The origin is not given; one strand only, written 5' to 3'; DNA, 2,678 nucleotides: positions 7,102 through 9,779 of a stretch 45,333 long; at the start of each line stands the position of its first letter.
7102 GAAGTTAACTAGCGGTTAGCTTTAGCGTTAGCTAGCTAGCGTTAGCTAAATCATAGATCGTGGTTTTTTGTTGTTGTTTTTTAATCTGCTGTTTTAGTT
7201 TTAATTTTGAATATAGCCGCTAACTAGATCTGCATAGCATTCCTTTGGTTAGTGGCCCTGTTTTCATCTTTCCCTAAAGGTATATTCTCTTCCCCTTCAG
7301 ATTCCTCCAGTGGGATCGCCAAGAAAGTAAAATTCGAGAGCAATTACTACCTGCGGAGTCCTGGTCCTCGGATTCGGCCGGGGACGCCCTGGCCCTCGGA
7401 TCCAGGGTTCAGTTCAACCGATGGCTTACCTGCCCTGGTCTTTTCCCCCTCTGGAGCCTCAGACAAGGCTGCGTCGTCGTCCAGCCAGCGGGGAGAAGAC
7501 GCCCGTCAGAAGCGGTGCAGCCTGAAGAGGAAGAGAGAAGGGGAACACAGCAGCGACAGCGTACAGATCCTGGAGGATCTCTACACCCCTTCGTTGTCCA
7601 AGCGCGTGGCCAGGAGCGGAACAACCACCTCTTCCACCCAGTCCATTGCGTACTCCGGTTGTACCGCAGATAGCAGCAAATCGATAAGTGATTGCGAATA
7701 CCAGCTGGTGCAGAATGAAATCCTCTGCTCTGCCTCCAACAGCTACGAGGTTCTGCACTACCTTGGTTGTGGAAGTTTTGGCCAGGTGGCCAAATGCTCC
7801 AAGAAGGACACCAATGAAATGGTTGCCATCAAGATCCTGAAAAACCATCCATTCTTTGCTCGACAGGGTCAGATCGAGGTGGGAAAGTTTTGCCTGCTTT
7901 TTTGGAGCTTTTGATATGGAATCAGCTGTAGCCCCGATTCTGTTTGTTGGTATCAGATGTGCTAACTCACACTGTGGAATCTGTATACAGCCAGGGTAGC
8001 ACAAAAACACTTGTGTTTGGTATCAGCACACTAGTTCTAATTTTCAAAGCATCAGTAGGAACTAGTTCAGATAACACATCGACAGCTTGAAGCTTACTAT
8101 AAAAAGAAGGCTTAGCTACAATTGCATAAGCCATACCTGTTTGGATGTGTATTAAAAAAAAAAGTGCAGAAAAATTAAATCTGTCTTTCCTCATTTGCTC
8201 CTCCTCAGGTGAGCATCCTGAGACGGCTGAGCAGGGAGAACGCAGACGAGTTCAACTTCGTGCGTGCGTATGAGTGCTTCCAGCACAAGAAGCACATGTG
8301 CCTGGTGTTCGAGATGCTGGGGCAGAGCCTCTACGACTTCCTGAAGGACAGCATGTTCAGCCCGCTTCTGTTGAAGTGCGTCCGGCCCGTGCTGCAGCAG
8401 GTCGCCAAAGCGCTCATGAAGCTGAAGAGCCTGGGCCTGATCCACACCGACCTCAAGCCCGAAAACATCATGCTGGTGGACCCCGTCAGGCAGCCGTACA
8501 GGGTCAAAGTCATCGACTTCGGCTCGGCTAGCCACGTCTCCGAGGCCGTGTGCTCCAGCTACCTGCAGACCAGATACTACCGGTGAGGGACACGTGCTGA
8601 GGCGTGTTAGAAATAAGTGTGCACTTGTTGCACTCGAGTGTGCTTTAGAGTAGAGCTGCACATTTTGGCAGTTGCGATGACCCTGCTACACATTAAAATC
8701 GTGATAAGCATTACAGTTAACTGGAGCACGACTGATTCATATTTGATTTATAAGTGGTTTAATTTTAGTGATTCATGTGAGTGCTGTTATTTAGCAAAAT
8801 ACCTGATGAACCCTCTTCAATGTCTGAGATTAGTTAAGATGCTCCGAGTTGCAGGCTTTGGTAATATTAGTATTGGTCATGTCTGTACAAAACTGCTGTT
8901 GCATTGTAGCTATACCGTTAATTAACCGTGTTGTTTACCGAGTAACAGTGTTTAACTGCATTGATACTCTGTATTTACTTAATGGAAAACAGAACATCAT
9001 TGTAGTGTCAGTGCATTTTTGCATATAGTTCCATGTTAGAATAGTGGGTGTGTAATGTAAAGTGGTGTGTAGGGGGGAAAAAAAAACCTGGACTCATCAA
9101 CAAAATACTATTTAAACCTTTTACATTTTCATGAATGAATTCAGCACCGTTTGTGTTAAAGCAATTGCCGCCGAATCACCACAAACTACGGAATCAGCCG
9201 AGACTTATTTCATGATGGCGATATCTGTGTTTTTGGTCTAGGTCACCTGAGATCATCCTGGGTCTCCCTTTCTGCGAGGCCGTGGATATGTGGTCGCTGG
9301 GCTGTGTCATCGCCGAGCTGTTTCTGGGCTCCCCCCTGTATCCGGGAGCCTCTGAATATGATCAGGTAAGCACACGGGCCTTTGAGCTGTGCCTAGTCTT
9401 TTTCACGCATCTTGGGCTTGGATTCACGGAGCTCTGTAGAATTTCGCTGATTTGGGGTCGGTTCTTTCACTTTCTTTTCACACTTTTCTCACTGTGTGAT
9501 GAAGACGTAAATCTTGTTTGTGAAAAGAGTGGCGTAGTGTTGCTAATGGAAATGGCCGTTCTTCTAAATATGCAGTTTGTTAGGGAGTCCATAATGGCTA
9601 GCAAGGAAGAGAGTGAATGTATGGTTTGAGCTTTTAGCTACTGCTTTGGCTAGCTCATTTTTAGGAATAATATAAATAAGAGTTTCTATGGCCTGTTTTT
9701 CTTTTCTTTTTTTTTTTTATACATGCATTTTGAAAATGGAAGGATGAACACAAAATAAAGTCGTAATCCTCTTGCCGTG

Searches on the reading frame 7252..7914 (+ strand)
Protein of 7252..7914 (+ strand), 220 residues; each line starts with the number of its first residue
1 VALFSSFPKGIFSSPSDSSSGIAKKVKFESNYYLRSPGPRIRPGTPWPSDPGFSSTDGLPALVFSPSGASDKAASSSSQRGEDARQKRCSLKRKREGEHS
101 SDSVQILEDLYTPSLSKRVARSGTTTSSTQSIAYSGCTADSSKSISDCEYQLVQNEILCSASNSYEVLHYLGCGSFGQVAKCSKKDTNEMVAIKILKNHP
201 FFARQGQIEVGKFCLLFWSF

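Call 46: search_protein_families(library=pfam, proteins=[window:7252-7914:+], max_evalue=0.001)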
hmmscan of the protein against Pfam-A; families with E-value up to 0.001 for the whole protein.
window:7252-7914:+ (220 aa): 1 family
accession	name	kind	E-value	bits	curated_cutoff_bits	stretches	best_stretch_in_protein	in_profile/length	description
PF00069.31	Pkinase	-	8e-06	25.9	31.7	1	165-199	1-35/263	Protein kinase domain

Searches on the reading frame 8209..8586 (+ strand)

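Call 46: search_protein_families(library=pfam, proteins=[window:8209-8586:+], max_evalue=0.001)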
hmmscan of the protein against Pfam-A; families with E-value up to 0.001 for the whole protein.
window:8209-8586:+ (125 aa): 5 families
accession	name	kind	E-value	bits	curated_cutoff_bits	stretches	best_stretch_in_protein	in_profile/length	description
PF00069.31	Pkinase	-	4.4e-19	69.3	31.7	1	14-125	57-164/263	Protein kinase domain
PF07714.23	PK_Tyr_Ser-Thr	-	5.4e-10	39.4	23.1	1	13-111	59-153/258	Protein tyrosine and serine/threonine kinase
PF17667.7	Pkinase_fungal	-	4.3e-06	26.2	24.1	1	22-112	260-344/387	Fungal protein kinase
PF06293.20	Kdo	-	2.2e-05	24.4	21.3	1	39-107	103-169/207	Lipopolysaccharide kinase (Kdo/WaaP) family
PF02958.26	EcKL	-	0.00076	19.3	22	0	4-67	64-126/294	Ecdysteroid kinase-like family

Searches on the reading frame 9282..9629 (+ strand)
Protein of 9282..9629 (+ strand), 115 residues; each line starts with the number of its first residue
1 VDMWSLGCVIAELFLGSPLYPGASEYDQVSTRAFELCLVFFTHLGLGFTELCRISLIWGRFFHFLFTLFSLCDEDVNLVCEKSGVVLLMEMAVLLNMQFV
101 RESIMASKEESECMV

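Call 46: search_protein_families(library=pfam, proteins=[window:9282-9629:+], max_evalue=0.001)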
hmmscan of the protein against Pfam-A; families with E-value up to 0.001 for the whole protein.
window:9282-9629:+ (115 aa): 1 family
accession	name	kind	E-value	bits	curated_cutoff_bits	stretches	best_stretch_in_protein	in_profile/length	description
PF00069.31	Pkinase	-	0.00014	21.8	31.7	1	1-33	178-210/263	Protein kinase domain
